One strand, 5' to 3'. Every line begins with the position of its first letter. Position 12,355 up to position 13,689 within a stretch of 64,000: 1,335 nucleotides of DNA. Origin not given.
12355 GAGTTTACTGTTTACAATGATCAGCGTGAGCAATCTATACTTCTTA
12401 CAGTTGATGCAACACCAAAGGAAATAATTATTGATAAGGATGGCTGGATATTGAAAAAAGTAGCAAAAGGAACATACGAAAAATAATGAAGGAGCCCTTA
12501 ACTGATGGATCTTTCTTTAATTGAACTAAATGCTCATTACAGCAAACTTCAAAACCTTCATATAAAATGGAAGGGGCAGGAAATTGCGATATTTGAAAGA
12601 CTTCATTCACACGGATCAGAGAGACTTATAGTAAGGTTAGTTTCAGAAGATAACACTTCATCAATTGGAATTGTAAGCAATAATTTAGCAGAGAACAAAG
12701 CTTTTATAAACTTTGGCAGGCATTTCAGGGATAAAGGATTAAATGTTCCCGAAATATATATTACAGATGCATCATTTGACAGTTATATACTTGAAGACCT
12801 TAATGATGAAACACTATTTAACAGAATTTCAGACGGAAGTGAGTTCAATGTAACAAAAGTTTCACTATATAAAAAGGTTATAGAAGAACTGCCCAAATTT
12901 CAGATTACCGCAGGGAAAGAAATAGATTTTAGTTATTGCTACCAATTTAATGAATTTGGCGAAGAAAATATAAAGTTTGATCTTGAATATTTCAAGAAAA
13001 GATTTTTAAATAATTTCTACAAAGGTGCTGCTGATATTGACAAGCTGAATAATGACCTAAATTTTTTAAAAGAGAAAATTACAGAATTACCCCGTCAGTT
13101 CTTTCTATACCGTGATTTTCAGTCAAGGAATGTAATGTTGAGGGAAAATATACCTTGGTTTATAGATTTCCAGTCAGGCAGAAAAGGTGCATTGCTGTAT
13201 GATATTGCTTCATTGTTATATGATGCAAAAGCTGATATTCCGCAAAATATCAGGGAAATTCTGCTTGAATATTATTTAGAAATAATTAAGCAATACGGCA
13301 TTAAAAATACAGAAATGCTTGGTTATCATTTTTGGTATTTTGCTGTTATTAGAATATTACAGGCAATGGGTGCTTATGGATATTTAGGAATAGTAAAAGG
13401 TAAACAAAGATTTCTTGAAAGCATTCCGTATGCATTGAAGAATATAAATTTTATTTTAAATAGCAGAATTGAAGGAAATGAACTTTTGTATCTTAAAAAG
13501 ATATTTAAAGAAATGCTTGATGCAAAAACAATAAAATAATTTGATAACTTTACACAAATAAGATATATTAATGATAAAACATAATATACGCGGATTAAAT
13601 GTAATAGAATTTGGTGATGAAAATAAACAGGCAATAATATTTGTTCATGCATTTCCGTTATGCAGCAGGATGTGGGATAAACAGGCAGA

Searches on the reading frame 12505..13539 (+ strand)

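Call 34: search_protein_families(library=pfam, proteins=[window:12505-13539:+])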
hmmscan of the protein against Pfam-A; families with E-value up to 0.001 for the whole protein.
window:12505-13539:+ (344 aa): 1 family
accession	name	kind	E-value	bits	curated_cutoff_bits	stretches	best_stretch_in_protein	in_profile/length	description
PF01636.29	APH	-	4.1e-09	37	23.2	1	60-258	33-230/239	Phosphotransferase enzyme family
